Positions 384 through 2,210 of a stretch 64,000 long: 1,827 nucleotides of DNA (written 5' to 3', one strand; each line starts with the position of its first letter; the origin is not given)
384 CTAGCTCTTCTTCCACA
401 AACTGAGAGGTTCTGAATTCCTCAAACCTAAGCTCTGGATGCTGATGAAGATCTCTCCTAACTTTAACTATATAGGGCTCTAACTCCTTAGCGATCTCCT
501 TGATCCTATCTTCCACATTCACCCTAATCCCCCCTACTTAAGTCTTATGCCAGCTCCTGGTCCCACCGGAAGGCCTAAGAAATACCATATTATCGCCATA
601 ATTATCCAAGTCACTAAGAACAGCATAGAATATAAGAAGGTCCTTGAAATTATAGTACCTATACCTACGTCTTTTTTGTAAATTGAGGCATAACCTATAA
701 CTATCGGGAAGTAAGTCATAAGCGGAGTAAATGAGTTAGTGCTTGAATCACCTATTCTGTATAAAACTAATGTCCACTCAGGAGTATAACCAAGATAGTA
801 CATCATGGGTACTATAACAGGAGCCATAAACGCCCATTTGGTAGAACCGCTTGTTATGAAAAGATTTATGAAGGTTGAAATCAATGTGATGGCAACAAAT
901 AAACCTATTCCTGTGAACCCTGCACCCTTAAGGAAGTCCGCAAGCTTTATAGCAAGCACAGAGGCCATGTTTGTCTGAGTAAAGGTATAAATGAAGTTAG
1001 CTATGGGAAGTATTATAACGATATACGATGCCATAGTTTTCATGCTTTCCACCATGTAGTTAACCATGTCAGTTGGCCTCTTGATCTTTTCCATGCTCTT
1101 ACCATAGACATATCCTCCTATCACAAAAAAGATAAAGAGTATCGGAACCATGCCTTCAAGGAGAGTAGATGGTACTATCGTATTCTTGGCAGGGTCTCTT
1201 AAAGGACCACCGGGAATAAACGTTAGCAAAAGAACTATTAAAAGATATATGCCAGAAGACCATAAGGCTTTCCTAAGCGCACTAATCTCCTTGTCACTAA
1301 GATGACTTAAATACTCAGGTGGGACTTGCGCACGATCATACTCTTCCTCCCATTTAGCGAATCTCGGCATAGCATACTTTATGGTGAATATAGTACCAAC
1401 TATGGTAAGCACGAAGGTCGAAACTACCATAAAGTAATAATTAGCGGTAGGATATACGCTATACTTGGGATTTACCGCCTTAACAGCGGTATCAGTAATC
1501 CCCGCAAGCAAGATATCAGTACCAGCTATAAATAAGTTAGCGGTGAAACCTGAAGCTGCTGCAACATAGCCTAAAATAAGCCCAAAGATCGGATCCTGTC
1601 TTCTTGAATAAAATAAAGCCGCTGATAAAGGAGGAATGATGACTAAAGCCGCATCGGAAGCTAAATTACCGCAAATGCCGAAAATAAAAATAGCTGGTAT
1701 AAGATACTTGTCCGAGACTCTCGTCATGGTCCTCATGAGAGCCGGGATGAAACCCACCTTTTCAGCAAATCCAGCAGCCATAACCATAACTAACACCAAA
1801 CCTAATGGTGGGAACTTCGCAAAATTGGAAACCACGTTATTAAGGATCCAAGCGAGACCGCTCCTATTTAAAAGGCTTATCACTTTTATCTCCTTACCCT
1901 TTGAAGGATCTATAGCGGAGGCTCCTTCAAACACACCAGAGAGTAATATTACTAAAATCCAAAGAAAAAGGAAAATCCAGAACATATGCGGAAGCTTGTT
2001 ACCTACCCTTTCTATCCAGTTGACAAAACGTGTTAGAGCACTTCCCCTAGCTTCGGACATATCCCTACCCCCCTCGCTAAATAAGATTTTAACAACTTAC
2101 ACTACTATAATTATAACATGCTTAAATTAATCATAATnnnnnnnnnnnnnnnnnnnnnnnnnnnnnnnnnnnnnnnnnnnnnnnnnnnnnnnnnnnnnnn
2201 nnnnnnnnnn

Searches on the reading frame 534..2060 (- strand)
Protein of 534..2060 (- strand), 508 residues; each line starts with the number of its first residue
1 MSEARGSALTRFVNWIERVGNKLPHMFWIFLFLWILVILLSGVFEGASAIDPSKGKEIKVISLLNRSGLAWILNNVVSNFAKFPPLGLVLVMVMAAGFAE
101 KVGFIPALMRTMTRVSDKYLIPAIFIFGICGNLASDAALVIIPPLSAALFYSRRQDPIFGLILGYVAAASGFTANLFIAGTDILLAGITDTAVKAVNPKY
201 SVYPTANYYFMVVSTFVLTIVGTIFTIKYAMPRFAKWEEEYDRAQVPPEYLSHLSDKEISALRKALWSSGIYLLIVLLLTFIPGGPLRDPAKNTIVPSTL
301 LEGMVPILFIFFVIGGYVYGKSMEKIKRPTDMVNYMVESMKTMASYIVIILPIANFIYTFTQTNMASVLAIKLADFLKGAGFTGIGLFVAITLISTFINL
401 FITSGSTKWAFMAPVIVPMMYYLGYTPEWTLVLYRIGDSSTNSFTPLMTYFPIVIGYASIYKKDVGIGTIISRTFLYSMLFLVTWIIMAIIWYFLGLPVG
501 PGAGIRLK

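Call 27: find_encoding_contigs(protein=window:534-2060:-, flank=10000, max_places=2)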
Protein window:534-2060:- (508 aa): 1 contig read that carries it; 1 place shown.
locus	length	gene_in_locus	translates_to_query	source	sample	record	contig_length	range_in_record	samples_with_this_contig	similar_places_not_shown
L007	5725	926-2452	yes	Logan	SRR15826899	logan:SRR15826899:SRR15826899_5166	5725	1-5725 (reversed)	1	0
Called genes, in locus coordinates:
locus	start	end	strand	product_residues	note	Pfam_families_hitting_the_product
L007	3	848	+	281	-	?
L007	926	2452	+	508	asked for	PF03806:ABG_transport, PF03606:DcuC (weak)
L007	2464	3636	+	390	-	PF01546:Peptidase_M20, PF07687:M20_dimer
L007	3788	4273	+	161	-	PF03773:ArsP_1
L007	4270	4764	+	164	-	PF03773:ArsP_1 (weak)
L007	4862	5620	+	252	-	PF01925:TauE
